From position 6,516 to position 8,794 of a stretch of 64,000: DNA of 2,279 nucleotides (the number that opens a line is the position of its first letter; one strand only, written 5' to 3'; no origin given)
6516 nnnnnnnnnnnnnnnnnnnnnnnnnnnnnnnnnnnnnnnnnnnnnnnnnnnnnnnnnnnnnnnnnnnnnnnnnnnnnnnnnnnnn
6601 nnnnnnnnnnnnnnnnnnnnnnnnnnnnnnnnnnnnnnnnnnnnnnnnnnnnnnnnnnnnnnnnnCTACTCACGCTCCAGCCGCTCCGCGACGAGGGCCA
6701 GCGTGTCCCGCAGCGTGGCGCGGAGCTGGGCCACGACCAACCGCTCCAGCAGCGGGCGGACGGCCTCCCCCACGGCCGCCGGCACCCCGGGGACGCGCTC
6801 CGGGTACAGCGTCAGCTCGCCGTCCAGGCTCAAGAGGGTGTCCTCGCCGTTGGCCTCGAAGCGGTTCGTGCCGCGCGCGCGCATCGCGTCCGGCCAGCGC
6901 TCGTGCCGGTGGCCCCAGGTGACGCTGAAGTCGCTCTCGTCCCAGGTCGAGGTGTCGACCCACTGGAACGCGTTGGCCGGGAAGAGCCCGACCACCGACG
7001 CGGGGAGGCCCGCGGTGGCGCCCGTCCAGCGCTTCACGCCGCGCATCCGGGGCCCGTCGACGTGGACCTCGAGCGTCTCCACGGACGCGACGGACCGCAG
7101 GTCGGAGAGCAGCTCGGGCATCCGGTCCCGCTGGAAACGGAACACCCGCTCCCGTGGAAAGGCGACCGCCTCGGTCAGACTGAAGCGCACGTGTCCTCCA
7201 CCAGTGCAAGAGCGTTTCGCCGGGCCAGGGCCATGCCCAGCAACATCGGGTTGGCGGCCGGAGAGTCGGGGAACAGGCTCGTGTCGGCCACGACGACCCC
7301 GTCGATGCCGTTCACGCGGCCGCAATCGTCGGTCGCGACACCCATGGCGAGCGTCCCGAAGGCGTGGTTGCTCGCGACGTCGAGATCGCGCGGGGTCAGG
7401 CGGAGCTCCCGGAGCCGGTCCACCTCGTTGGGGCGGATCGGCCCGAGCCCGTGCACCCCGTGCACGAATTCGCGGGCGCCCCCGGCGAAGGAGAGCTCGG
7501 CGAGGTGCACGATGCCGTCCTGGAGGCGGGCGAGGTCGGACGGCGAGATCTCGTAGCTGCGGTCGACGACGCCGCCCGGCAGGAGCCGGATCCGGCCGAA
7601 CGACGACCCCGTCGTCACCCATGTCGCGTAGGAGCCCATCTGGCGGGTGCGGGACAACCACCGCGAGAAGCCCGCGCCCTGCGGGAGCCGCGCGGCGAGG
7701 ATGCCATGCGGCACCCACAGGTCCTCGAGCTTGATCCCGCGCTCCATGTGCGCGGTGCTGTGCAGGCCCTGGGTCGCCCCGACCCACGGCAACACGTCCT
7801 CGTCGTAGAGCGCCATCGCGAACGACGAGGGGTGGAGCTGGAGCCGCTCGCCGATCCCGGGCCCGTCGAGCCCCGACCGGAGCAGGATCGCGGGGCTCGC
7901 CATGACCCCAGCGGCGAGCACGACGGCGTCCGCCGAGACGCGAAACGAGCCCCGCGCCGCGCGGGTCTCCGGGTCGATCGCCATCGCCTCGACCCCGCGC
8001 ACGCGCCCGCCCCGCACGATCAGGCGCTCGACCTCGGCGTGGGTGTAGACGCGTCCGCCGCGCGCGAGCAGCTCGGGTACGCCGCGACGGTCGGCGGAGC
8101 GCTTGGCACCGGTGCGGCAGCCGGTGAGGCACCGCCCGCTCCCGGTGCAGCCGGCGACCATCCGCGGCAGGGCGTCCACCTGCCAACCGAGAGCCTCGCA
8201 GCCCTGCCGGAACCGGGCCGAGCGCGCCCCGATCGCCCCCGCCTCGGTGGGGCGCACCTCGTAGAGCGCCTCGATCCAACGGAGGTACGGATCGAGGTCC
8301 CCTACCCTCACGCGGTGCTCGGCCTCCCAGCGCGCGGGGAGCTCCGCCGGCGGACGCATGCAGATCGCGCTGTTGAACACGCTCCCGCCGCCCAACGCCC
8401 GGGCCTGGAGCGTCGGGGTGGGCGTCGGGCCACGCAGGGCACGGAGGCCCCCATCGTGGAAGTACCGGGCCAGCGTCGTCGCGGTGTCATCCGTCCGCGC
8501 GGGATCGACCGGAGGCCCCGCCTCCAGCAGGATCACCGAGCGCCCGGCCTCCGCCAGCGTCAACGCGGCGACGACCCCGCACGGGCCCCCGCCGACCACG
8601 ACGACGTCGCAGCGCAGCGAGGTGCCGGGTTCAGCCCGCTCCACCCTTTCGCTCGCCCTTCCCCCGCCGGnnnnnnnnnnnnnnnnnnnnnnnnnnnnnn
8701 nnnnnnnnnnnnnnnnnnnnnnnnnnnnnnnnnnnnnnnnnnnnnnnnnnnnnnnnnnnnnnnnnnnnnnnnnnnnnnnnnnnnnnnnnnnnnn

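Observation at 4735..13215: Tightly coupled eight-gene operon that looks like a cryptic small-molecule pathway (peptidase, sulfotransferase, aminotransferase, two FAD oxidases, SRPBCC protein, exporter)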

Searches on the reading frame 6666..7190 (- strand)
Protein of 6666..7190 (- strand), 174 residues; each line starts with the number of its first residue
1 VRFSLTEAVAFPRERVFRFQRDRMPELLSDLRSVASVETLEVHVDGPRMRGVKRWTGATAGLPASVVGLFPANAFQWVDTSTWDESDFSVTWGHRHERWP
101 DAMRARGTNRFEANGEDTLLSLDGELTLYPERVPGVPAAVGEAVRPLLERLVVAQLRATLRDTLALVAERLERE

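Call 6: search_protein_families(library=pfam, proteins=[window:6666-7190:-], max_evalue=0.01)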
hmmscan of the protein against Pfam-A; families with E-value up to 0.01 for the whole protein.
window:6666-7190:- (174 aa): 1 family
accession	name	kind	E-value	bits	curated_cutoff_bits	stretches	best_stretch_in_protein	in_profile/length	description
PF10698.15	DUF2505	-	0.0036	17.9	26.9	1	10-159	7-154/158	Protein of unknown function (DUF2505)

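Call 7: search_protein_families(library=ncbifam, proteins=[window:6666-7190:-], max_evalue=0.01)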
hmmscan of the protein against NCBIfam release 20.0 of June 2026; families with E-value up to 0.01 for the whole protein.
window:6666-7190:- (174 aa): 0 families

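Call 64: search_solved_structures(query=A3, max_evalue=10)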
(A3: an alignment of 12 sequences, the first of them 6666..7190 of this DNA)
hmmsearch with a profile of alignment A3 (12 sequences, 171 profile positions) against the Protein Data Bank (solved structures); distinct sequences matched with E-value up to 10: 3.
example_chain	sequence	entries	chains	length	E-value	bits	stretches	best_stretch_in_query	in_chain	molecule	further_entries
9t99_A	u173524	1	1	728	0.8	12.5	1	19-76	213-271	Dicer-related helicase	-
1ylm_A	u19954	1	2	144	0.94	12.2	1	14-73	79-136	hypothetical protein BSU32300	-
8t5s_A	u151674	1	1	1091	1.3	11.7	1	19-76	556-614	Dicer-related helicase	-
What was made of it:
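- On SRPBCC / Bet v1-like superfamily (DUF2505): A profile search of solved structures found nothing significant (call 64).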

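Call 65: search_protein_families(library=pfam, alignment_id=A3, max_evalue=0.1)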
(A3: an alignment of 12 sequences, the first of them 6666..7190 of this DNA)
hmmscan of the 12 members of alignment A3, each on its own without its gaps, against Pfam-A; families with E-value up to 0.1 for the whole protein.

A. member 1, window:6666-7190:- (174 aa): 1 family
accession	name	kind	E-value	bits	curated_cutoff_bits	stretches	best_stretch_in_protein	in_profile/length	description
PF10698.15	DUF2505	-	0.0036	17.9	26.9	1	10-159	7-154/158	Protein of unknown function (DUF2505)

B. families by the number of members that match (of 12 scanned): 2 families
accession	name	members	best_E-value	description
PF10698.15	DUF2505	11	1.1e-07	Protein of unknown function (DUF2505)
PF10604.15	Polyketide_cyc2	4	4.5e-06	Polyketide cyclase / dehydrase and lipid transport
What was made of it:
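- On SRPBCC / Bet v1-like superfamily (DUF2505): Of 12 orthologues, 11 match DUF2505 (best E-value 1e-7) and 4 match Polyketide_cyc2 (call 65).
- Checked: However, 11 of 12 family members match DUF2505 and 4 of 12 match Polyketide_cyc2 (call 65).
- The SRPBCC family is associated with lipid binding (call 65).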

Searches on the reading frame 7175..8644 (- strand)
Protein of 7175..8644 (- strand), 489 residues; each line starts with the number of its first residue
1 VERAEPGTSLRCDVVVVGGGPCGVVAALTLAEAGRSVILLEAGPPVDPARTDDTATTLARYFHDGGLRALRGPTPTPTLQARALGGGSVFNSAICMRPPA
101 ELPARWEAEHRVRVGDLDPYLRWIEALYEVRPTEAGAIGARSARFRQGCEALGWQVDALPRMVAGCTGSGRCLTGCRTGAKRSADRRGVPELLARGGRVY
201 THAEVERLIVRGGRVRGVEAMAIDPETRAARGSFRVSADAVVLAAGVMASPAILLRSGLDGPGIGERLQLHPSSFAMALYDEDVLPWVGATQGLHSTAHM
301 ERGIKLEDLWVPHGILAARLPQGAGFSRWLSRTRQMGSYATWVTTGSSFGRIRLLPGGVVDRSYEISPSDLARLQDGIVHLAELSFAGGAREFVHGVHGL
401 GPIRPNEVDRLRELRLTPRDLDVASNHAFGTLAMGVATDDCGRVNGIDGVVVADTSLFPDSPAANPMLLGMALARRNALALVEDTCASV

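Call 6: search_protein_families(library=pfam, proteins=[window:7175-8644:-], max_evalue=0.01)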
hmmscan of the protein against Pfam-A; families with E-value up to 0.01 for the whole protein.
window:7175-8644:- (489 aa): 15 families
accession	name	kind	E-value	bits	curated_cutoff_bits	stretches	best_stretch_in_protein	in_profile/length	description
PF00732.25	GMC_oxred_N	-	8.2e-39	134.1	23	1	15-272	4-217/218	GMC oxidoreductase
PF05199.19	GMC_oxred_C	-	8.9e-14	52.7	24.6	1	359-474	19-139/139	GMC oxidoreductase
PF01266.30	DAO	-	7e-13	49.3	27.9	2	192-272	159-223/353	FAD dependent oxidoreductase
PF00890.30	FAD_binding_2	-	1.3e-11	44.7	20.4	2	13-45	1-33/414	FAD binding domain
PF07992.20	Pyr_redox_2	-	8.8e-08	32.4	26.1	1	13-50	2-181/291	Pyridine nucleotide-disulphide oxidoreductase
PF01494.25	FAD_binding_3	-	4.6e-06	26.5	22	1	11-42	1-32/349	FAD binding domain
PF12831.13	FAD_oxidored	-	4.9e-06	26.5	27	1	13-43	1-31/416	FAD dependent oxidoreductase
PF03486.20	HI0933_like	-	2.4e-05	24.3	50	1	13-43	2-32/244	HI0933-like protein Rossmann domain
PF13450.12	NAD_binding_8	-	3.1e-05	24.6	21.9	1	16-46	1-31/68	NAD(P)-binding Rossmann-like domain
PF00070.33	Pyr_redox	-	8.3e-05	23.5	22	1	14-70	2-58/82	Pyridine nucleotide-disulphide oxidoreductase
PF13738.12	Pyr_redox_3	-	0.00024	20.9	30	1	15-46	1-33/305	Pyridine nucleotide-disulphide oxidoreductase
PF01134.28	GIDA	-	0.00033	20.3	22.1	1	13-40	1-28/391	Glucose inhibited division protein A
PF01593.30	Amino_oxidase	-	0.0006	19.6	19.8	0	22-43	2-23/443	Flavin containing amine oxidoreductase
PF01946.23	Thi4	-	0.0012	18.6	26.2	1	11-42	17-49/235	Thi4 family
PF05834.18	Lycopene_cycl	-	0.0045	16.5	23.4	1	13-46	1-36/380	Lycopene cyclase protein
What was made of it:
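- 7175..8644 (-): G5, GMC-family FAD oxidoreductase, 489 aa. GMC_oxred_N 134 bits and GMC_oxred_C 53 bits (call 6).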

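Call 7: search_protein_families(library=ncbifam, proteins=[window:7175-8644:-], max_evalue=0.01)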
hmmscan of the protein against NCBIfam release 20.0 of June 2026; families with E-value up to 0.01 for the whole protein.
window:7175-8644:- (489 aa): 72 families (the best 25 are shown)
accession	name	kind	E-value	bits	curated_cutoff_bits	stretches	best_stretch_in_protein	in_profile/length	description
TIGR04542.1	GMC_mycofac_2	equivalog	8.5e-26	90.9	400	2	13-273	1-248/425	mycofactocin system GMC family oxidoreductase MftG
NF038210.1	GMC_mycofac_3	equivalog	4.9e-16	58.6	300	2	14-273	1-232/418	mycofactocin system GMC family oxidoreductase MftG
TIGR03970.1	mycofact_MftG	equivalog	1.8e-15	56.9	387.45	2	198-260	211-266/487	mycofactocin dehydrogenase MftG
NF002550.0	PRK02106.1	subfamily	1e-11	44.1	605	1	198-259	217-272/563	choline dehydrogenase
NF006130.0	PRK08274.1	equivalog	2.2e-10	40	369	1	11-45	5-39/467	FAD-dependent tricarballylate dehydrogenase TcuA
TIGR01810.1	betA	equivalog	6.9e-09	34.9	732.1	1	198-260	210-266/532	choline dehydrogenase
NF058674.1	CholsOxChoxAB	equivalog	8.7e-09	34.4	850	2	164-256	189-284/535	cholesterol oxidase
NF005511.0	PRK07121.1-4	equivalog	1.1e-07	30.6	466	1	10-41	19-50/553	FAD-binding protein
NF005691.0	PRK07494.1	equivalog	1.5e-07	30.3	459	1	11-51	8-48/404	UbiH/UbiF family hydroxylase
NF004789.0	PRK06134.1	subfamily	6.1e-07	28.4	747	1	6-44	7-45/581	FAD-dependent oxidoreductase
TIGR02032.1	GG-red-SF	subfamily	2.3e-06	27.5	158.8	1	13-42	2-31/297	geranylgeranyl reductase family protein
NF004829.0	PRK06183.1-3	subfamily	3.7e-06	26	390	1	10-43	7-40/520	bifunctional 3-(3-hydroxy-phenyl)propionate/3-hydroxycinnamic acid hydroxylase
TIGR01372.1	soxA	subfamily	4.9e-06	24.6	1164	1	10-42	167-199/996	sarcosine oxidase subunit alpha family protein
NF004780.0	PRK06126.1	subfamily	5.6e-06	24.9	445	1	9-46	6-42/552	hypothetical protein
NF010374.0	PRK13800.1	equivalog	6.7e-06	24.6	1196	1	8-41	10-43/898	fumarate reductase/succinate dehydrogenase flavoprotein subunit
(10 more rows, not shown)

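Call 24: search_solved_structures(query=window:7175-8644:-, max_evalue=0.001)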
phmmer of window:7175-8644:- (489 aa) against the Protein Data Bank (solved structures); distinct sequences matched with E-value up to 0.001: 63 (the best 60 are shown).
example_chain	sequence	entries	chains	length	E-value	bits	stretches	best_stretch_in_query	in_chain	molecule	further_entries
3gdn_A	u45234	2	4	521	2.4e-10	43.1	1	12-487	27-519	R-oxynitrile lyase isoenzyme 1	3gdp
1ju2_A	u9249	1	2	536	2.7e-10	42.9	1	12-487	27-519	hydroxynitrile lyase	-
3red_A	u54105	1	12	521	5.5e-10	41.9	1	12-478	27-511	Hydroxynitrile lyase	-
4qi7_A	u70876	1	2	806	1.7e-09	40.3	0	8-43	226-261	Cellobiose dehydrogenase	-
8s2y_A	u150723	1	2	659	6.7e-09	38.3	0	363-484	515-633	Glucose-methanol-choline oxidoreductase N-terminal domain-containing protein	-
4qi4_A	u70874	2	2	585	1.2e-08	37.5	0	8-44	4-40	Cellobiose dehydrogenase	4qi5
1kdg_A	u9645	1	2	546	2.3e-08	36.6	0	12-47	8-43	cellobiose dehydrogenase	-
4qi6_A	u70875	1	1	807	2.3e-08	36.5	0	8-44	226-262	Cellobiose dehydrogenase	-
3t37_A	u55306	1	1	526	3.1e-08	36.1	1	3-260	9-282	Probable dehydrogenase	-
1naa_A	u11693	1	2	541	3.1e-08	36.1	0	13-47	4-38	Cellobiose dehydrogenase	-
6lr8_A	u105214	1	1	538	3.3e-08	36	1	12-484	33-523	PREDICTED: (R)-mandelonitrile lyase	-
8jm0_A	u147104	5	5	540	3.3e-08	36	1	12-484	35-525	(R)-mandelonitrile lyase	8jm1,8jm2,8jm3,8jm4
5eb4_A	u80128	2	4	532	3.6e-08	35.9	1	12-484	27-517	Hnl isoenzyme 5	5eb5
6lqy_A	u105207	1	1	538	3.6e-08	35.9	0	12-260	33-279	PREDICTED: (R)-mandelonitrile lyase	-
6jby_A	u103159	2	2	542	3.7e-08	35.8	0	12-260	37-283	Hnl isoenzyme 5 | PREDICTED: (R)-mandelonitrile lyase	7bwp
7dve_A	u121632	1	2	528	4.9e-07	32.1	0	424-486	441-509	6'''-hydroxyparomomycin C oxidase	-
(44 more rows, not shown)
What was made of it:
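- Closest known: NeoQ/NeoB. Same: The oxidase structure 7dve appears among the GMC matches in call 24.)
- One such oxidase, 7dve, appears among the weak GMC matches (call 24).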
